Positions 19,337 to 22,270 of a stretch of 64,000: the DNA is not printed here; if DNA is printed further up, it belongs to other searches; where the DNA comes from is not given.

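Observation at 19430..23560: AT-rich island encoding a 4-TM membrane protein plus a Rad50/RloC-like zinc-hook ABC ATPase: candidate uncharacterised two-gene defence/abortive-infection system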

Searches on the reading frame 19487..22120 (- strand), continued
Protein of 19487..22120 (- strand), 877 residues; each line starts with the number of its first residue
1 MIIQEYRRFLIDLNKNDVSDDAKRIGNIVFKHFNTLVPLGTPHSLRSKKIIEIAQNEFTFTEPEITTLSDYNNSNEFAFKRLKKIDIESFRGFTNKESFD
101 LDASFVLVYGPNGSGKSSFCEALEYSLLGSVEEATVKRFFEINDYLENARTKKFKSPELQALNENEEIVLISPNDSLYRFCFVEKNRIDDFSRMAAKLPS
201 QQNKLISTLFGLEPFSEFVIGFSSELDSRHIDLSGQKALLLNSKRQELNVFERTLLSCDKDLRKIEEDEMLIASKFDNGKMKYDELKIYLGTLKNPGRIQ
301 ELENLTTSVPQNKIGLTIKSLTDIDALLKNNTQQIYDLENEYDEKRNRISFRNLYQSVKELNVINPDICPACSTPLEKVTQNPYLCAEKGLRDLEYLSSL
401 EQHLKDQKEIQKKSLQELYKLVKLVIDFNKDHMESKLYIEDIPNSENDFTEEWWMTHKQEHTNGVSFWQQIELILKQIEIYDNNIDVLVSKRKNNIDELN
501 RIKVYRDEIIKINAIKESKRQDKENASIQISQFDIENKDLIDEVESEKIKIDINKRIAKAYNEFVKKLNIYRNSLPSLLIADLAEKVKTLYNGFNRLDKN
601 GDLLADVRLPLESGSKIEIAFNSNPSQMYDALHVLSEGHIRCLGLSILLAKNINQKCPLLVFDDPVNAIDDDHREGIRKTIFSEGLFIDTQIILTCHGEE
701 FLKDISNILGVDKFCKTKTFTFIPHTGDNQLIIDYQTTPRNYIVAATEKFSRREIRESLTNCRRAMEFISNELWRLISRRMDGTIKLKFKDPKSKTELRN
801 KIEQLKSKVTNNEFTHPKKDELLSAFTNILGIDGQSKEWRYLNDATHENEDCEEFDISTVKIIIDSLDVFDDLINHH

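Call 28: search_protein_families(library=pfam, proteins=[L030:4560-5933:+, L030:2933-4570:+, L030:8631-12515:+, L082:4839-5891:+, L062:3906-6008:+, L062:8640-9869:+, L062:1299-3893:+, L067:2876-6001:+, L016:3929-5956:+, L062:9881-13570:+], max_evalue=0.001)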
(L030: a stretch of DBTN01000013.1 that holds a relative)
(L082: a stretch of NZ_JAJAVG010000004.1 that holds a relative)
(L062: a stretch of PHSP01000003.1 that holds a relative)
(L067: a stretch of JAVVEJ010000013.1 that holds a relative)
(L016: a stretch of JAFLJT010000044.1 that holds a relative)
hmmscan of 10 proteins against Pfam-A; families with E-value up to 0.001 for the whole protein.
L030:4560-5933:+ (457 aa): 1 family
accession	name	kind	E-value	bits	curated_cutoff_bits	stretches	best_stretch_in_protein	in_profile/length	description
PF01420.25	Methylase_S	-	1.6e-24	87.4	22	1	36-213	1-167/168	Type I restriction modification DNA specificity domain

L030:2933-4570:+ (545 aa): 2 families
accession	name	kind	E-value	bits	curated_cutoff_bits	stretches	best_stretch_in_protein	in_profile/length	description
PF02384.22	N6_Mtase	-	1.8e-104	349.9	20.4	1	153-505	2-311/311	N-6 DNA Methylase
PF12161.14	HsdM_N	-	4.8e-23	82.7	24.5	1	15-143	2-135/135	HsdM N-terminal domain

L030:8631-12515:+ (1294 aa): 6 families
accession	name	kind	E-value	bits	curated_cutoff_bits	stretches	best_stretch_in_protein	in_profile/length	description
PF11867.13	T1RH-like_C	-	2.1e-89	300.6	26.8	1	954-1289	2-328/329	Type I restriction enzyme HindI endonuclease subunit-like, C-terminal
PF18766.7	SWI2_SNF2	-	3.4e-56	190.8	26.7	1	287-527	2-209/221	SWI2/SNF2 ATPase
PF04313.20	HSDR_N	-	4.6e-30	105.4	25.1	1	3-223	2-194/198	Type I restriction enzyme R protein N terminus (HSDR_N)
PF22679.2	T1R_D3-like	-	2.3e-19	70.8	27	1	868-938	84-156/158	Type I restriction enzyme subunit R domain 3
PF04851.21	ResIII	-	3.2e-15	56.9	22.5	1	295-475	12-163/164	Type III restriction enzyme, res subunit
PF01797.21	Y1_Tnp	-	2e-07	31.6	23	1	729-809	38-117/121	Transposase IS200 like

L082:4839-5891:+ (350 aa): 1 family
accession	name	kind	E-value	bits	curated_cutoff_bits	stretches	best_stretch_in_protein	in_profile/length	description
PF12686.12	DUF3800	-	1.9e-05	25.8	21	1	6-286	4-146/149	Protein of unknown function (DUF3800)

L062:3906-6008:+ (700 aa): 3 families
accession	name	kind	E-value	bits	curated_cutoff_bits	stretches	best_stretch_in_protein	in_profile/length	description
PF13337.12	BrxL_ATPase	-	9.3e-124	412.7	25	1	152-466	1-312/313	Lon-like protease BrxL-like, ATPase domain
PF20442.3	BrxL_N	-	2.7e-49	166.9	28.2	1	11-141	2-132/132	BREX system Lon protease-like protein BrxL N-terminal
PF16565.11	MIT_C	-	7.2e-45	152.8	25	1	541-687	1-142/142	Phospholipase D-like domain at C-terminus of MIT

L062:8640-9869:+ (409 aa): 3 families
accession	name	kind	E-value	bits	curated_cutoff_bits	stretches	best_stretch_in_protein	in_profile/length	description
PF12320.13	SbcD_C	-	1e-18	68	24.4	1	284-378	1-91/94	Type 5 capsule protein repressor C-terminal domain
PF00149.33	Metallophos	-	6.3e-16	59.8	21.5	1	1-236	1-191/191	Calcineurin-like phosphoesterase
PF12850.12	Metallophos_2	-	4.2e-06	27.3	27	1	1-133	1-60/154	Calcineurin-like phosphoesterase superfamily domain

L062:1299-3893:+ (864 aa): 2 families
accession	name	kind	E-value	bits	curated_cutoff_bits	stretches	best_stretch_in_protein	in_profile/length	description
PF08665.17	PglZ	-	6.5e-65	218.9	25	1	470-646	1-177/179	PglZ domain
PF01663.27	Phosphodiest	-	0.00069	19.7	23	1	565-642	144-222/342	Type I phosphodiesterase / nucleotide pyrophosphatase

L067:2876-6001:+ (1041 aa): 3 families
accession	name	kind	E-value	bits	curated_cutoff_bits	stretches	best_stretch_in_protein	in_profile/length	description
PF19778.5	RE_endonuc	-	1.4e-33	115.3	23.4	1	911-1021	2-107/108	Endonuclease domain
PF04851.21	ResIII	-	1.5e-13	51.4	22.5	1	22-266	2-162/164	Type III restriction enzyme, res subunit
PF00270.35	DEAD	-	1.6e-07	31.7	26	1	106-269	16-163/167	DEAD/DEAH box helicase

L016:3929-5956:+ (675 aa): 0 families

L062:9881-13570:+ (1229 aa): 3 families
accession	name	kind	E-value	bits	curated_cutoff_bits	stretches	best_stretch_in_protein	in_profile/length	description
PF13476.12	AAA_23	-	3.5e-27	96.8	27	1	6-208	2-194/201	AAA domain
PF13558.12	SbcC_Walker_B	-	4.9e-11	43.2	27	1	1112-1181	11-89/90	SbcC/RAD50-like, Walker B motif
PF13555.12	AAA_29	-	5.8e-07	29.6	27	1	27-63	19-56/61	P-loop containing region of AAA domain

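Call 30: search_protein_families(library=pfam, alignment_id=A1, max_evalue=1)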
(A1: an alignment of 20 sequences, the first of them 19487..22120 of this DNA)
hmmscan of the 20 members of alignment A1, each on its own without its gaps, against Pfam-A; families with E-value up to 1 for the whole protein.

A. member 1, window:19487-22120:- (877 aa): 15 families
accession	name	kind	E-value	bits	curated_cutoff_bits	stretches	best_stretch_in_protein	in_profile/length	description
PF02463.25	SMC_N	-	5.1e-20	72.3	40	2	82-162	2-82/220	RecF/RecN/SMC N terminal domain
PF13304.12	AAA_21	-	1.4e-09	38.9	27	2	548-697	150-298/304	AAA domain, putative AbiEii toxin, Type IV TA system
PF13514.12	AAA_27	-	2.4e-05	24.5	22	1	81-139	2-61/206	AAA domain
PF13555.12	AAA_29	-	0.00043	20.4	27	1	90-130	9-49/61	P-loop containing region of AAA domain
PF13175.12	AAA_15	-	0.0093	16.1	32.1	1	82-697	3-369/374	AAA ATPase domain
PF13191.12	AAA_16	-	0.012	16.5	32.6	1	104-130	25-51/167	AAA ATPase domain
PF13401.12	AAA_22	-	0.012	16.4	27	1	102-127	4-29/130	AAA domain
PF00005.33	ABC_tran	-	0.014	16.4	25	0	106-126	14-34/137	ABC transporter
PF05673.19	DUF815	-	0.019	14.6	23.8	1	58-125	6-75/249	Protein of unknown function (DUF815)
PF00910.28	RNA_helicase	-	0.026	15.4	21.5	1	106-140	1-35/105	RNA helicase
PF13238.12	AAA_18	-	0.034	15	29.4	1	106-153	1-39/128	AAA domain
PF02671.26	PAH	-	0.081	13.1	21.3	1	561-596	3-36/45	Paired amphipathic helix repeat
PF13479.12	AAA_24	-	0.096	13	27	1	106-133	5-32/195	AAA domain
PF20703.3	nSTAND1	-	0.1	12.6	27.1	1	103-122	33-52/379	Novel STAND NTPase 1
PF13476.12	AAA_23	-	0.13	13.3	27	0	84-348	1-169/201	AAA domain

B. families by the number of members that match (of 20 scanned): 59 families (the first 25 are shown)
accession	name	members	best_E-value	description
PF02463.25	SMC_N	20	3.6e-20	RecF/RecN/SMC N terminal domain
PF13476.12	AAA_23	20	2.4e-14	AAA domain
PF13304.12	AAA_21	20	3.4e-12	AAA domain, putative AbiEii toxin, Type IV TA system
PF13514.12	AAA_27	20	2.4e-05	AAA domain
PF13191.12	AAA_16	20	4.1e-05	AAA ATPase domain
PF00005.33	ABC_tran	20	0.00014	ABC transporter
PF13555.12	AAA_29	20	0.00019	P-loop containing region of AAA domain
PF00910.28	RNA_helicase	20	0.0002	RNA helicase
PF13479.12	AAA_24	19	0.01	AAA domain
PF13175.12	AAA_15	18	5.1e-08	AAA ATPase domain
PF00004.35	AAA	18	0.0014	ATPase family associated with various cellular activities (AAA)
PF13166.12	AAA_13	17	1.9e-08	AAA domain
PF13238.12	AAA_18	17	0.00092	AAA domain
PF13401.12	AAA_22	15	0.0059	AAA domain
PF20720.3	nSTAND3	11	0.0067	Novel STAND NTPase 3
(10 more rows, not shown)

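Call 45: search_solved_structures(query=A1, max_evalue=0.001)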
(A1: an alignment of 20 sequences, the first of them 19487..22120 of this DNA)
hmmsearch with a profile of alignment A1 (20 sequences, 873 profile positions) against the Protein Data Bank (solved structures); distinct sequences matched with E-value up to 0.001: 10.
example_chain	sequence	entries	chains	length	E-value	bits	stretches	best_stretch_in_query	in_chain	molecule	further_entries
3qku_A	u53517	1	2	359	1e-05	27.3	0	81-127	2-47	DNA double-strand break repair rad50 ATPase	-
3qkt_A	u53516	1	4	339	1.8e-05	26.5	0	81-127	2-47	DNA double-strand break repair rad50 ATPase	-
5da9_A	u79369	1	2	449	2e-05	26.3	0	78-131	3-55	Putative uncharacterized protein,Putative uncharacterized protein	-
4nck_A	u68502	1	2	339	2.4e-05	26.1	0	81-127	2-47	DNA double-strand break repair Rad50 ATPase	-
4nci_A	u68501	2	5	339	2.4e-05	26.1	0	81-127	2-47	DNA double-strand break repair Rad50 ATPase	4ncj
3tho_A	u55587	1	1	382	2.7e-05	25.9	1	83-130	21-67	Probable DNA double-strand break repair Rad50 ATPase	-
5dac_A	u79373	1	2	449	2.9e-05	25.8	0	78-131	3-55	Putative uncharacterized protein,Putative uncharacterized protein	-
3qf7_A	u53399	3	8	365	3.3e-05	25.6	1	83-130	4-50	Rad50 | Probable DNA double-strand break repair Rad50 ATPase,Probable DNA double-strand break repa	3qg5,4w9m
4nch_A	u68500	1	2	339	0.00018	23.2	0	81-127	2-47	DNA double-strand break repair Rad50 ATPase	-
1e69_A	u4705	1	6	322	0.00038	22.1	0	81-125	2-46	CHROMOSOME SEGREGATION SMC PROTEIN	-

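Call 51: search_protein_families(library=pfam, proteins=[P0120, P0073, P0008, P0091, P0010], max_evalue=0.1)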
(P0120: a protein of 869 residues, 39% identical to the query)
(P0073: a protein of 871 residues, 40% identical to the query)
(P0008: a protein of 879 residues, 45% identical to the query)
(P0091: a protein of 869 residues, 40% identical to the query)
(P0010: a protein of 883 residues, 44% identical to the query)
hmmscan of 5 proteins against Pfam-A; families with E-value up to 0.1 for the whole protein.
P0120 (869 aa): 16 families
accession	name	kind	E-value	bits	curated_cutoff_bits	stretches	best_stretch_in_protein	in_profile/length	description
PF02463.25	SMC_N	-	8e-16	58.6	40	2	82-129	2-49/220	RecF/RecN/SMC N terminal domain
PF13476.12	AAA_23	-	3.3e-11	44.6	27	1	88-302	5-143/201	AAA domain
PF13175.12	AAA_15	-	5.1e-08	33.4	32.1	1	82-355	3-234/374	AAA ATPase domain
PF13304.12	AAA_21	-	5.2e-08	33.7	27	2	590-690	196-298/304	AAA domain, putative AbiEii toxin, Type IV TA system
PF13166.12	AAA_13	-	8.6e-07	28.5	36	1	103-422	16-310/713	AAA domain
PF13514.12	AAA_27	-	0.00018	21.6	22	1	81-143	2-65/206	AAA domain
PF00005.33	ABC_tran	-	0.00034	21.7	25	0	104-124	12-32/137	ABC transporter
PF13555.12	AAA_29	-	0.00052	20.1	27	1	91-130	10-49/61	P-loop containing region of AAA domain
PF00910.28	RNA_helicase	-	0.001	20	21.5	1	106-153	1-50/105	RNA helicase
PF13191.12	AAA_16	-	0.0022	19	32.6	1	103-157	24-85/167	AAA ATPase domain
PF22809.1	DUF7014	-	0.033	14.5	27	1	736-765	16-45/137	Domain of unknown function (DUF7014)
PF13238.12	AAA_18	-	0.039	14.9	29.4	0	106-148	1-34/128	AAA domain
PF00004.35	AAA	-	0.039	14.9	21.2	0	106-140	1-35/131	ATPase family associated with various cellular activities (AAA)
PF13479.12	AAA_24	-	0.044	14.1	27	0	106-127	5-26/195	AAA domain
PF13401.12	AAA_22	-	0.047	14.5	27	0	104-127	6-29/130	AAA domain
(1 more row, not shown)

P0073 (871 aa): 15 families
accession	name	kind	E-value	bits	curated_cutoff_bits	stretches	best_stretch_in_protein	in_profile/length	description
PF02463.25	SMC_N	-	7.3e-15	55.4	40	2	82-140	2-57/220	RecF/RecN/SMC N terminal domain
PF13304.12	AAA_21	-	8.6e-12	46.2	27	2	563-693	166-298/304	AAA domain, putative AbiEii toxin, Type IV TA system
PF13476.12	AAA_23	-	4.5e-09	37.7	27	1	88-310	5-155/201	AAA domain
PF13166.12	AAA_13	-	2.3e-05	23.8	36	2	105-139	18-53/713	AAA domain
PF13514.12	AAA_27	-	0.00018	21.6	22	1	82-147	3-69/206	AAA domain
PF13175.12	AAA_15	-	0.0002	21.6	32.1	1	82-125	3-45/374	AAA ATPase domain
PF13555.12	AAA_29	-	0.00038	20.6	27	1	82-130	1-49/61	P-loop containing region of AAA domain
PF00005.33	ABC_tran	-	0.002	19.1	25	0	104-124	12-32/137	ABC transporter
PF13191.12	AAA_16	-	0.0039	18.1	32.6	1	103-145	24-66/167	AAA ATPase domain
PF00004.35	AAA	-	0.017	16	21.2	0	106-140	1-35/131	ATPase family associated with various cellular activities (AAA)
PF00910.28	RNA_helicase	-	0.021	15.8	21.5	1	106-139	1-34/105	RNA helicase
PF13238.12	AAA_18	-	0.025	15.5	29.4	0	106-136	1-25/128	AAA domain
PF20720.3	nSTAND3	-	0.029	14.5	27.2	0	103-130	17-44/155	Novel STAND NTPase 3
PF13479.12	AAA_24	-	0.043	14.1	27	0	106-124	5-23/195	AAA domain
PF00519.23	PPV_E1_C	-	0.064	12.8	26.5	0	104-132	120-148/289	Papillomavirus helicase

P0008 (879 aa): 17 families
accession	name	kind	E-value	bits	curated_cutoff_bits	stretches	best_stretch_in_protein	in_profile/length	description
PF02463.25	SMC_N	-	2.3e-13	50.5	40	2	82-130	2-50/220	RecF/RecN/SMC N terminal domain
PF13304.12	AAA_21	-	2.5e-11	44.6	27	2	571-704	220-298/304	AAA domain, putative AbiEii toxin, Type IV TA system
PF13476.12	AAA_23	-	2.8e-11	44.9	27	1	90-342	7-194/201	AAA domain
PF13166.12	AAA_13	-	8.1e-08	31.9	36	2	103-559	16-461/713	AAA domain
PF13175.12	AAA_15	-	7.9e-06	26.2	32.1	1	82-449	3-212/374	AAA ATPase domain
PF00004.35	AAA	-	0.0014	19.5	21.2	1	106-129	1-24/131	ATPase family associated with various cellular activities (AAA)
PF13555.12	AAA_29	-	0.0021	18.2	27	1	84-130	3-49/61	P-loop containing region of AAA domain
PF13191.12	AAA_16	-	0.0027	18.7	32.6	1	104-130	25-51/167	AAA ATPase domain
PF00005.33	ABC_tran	-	0.0028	18.7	25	0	104-124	12-32/137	ABC transporter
PF00910.28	RNA_helicase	-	0.0054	17.6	21.5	1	106-137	1-32/105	RNA helicase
PF13479.12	AAA_24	-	0.019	15.2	27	1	105-128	4-27/195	AAA domain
PF13401.12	AAA_22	-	0.022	15.5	27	0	104-128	6-30/130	AAA domain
PF13514.12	AAA_27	-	0.028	14.5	22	0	84-129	5-52/206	AAA domain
PF07926.17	TPR_MLP1_2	-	0.038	14.5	36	1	486-552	67-127/129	TPR/MLP1/MLP2-like protein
PF20720.3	nSTAND3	-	0.074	13.2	27.2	0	102-130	16-44/155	Novel STAND NTPase 3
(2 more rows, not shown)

P0091 (869 aa): 17 families
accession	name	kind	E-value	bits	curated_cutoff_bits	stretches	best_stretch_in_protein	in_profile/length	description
PF02463.25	SMC_N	-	2e-16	60.6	40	1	82-703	2-210/220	RecF/RecN/SMC N terminal domain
PF13476.12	AAA_23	-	2.7e-09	38.4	27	1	90-410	7-199/201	AAA domain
PF13304.12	AAA_21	-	1.9e-08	35.2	27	2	527-688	138-296/304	AAA domain, putative AbiEii toxin, Type IV TA system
PF13166.12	AAA_13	-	2.4e-06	27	36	2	102-424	15-312/713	AAA domain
PF13175.12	AAA_15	-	3.9e-06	27.2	32.1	1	83-383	4-239/374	AAA ATPase domain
PF13191.12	AAA_16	-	4.1e-05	24.6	32.6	1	103-132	24-56/167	AAA ATPase domain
PF13514.12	AAA_27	-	7.7e-05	22.8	22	1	86-146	7-68/206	AAA domain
PF13555.12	AAA_29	-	0.00019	21.5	27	1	83-130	2-49/61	P-loop containing region of AAA domain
PF00005.33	ABC_tran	-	0.00026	22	25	0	104-188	12-102/137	ABC transporter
PF00910.28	RNA_helicase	-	0.0048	17.8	21.5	1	106-143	1-38/105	RNA helicase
PF01544.23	CorA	-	0.011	15.5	27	1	299-425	91-222/292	CorA-like Mg2+ transporter protein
PF00004.35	AAA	-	0.012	16.5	21.2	1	106-142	1-37/131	ATPase family associated with various cellular activities (AAA)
PF13238.12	AAA_18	-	0.018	15.9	29.4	0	106-158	1-44/128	AAA domain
PF22809.1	DUF7014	-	0.03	14.7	27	1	736-767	16-47/137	Domain of unknown function (DUF7014)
PF13479.12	AAA_24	-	0.039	14.2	27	0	106-127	5-26/195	AAA domain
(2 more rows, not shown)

P0010 (883 aa): 15 families
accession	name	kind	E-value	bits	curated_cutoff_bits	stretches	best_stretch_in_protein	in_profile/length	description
PF02463.25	SMC_N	-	3.4e-16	59.8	40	2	82-127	2-48/220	RecF/RecN/SMC N terminal domain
PF13304.12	AAA_21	-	2.3e-11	44.8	27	2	520-703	174-298/304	AAA domain, putative AbiEii toxin, Type IV TA system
PF13166.12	AAA_13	-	1.8e-07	30.7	36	1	102-544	15-440/713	AAA domain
PF13476.12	AAA_23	-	2e-07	32.3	27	1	90-343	7-196/201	AAA domain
PF13175.12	AAA_15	-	2.6e-07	31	32.1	1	82-425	3-276/374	AAA ATPase domain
PF00005.33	ABC_tran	-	0.00014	22.9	25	0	104-124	12-32/137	ABC transporter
PF13191.12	AAA_16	-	0.00035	21.6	32.6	1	104-144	25-66/167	AAA ATPase domain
PF13555.12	AAA_29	-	0.0005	20.2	27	1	84-130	3-49/61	P-loop containing region of AAA domain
PF13238.12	AAA_18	-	0.011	16.7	29.4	0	106-138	1-35/128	AAA domain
PF20720.3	nSTAND3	-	0.014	15.6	27.2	1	95-130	9-44/155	Novel STAND NTPase 3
PF13479.12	AAA_24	-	0.015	15.6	27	1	104-128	3-27/195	AAA domain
PF13401.12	AAA_22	-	0.028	15.2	27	0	104-127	6-29/130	AAA domain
PF13514.12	AAA_27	-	0.031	14.3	22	0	98-129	20-52/206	AAA domain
PF00910.28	RNA_helicase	-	0.039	14.9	21.5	0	106-137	1-32/105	RNA helicase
PF05729.18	NACHT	-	0.053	13.8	26.7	0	104-125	1-22/167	NACHT domain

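Call 64: find_encoding_contigs(protein=P0003, flank=6000, max_places=2)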
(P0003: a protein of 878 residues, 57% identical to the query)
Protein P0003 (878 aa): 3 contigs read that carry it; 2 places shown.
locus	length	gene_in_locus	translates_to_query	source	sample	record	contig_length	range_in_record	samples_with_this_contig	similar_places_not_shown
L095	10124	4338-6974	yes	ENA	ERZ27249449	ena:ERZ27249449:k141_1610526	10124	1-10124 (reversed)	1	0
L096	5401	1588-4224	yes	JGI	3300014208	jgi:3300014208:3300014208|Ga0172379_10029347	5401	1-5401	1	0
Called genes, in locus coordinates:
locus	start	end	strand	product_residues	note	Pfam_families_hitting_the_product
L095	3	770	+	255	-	?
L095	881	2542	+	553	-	PF12161:HsdM_N, PF02384:N6_Mtase, PF01170:UPF0020, PF07669:Eco57I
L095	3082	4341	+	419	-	PF01420:Methylase_S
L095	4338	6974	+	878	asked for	PF02463:SMC_N, PF13304:AAA_21 (faint), PF13476:AAA_23, PF02463:SMC_N (weak)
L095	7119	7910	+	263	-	-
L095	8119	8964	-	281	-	PF11236:DUF3037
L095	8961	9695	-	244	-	PF20613:HipA_2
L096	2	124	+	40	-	?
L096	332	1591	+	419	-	PF01420:Methylase_S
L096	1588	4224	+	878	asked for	PF02463:SMC_N, PF13304:AAA_21 (faint), PF13476:AAA_23, PF02463:SMC_N (weak)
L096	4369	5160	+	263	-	-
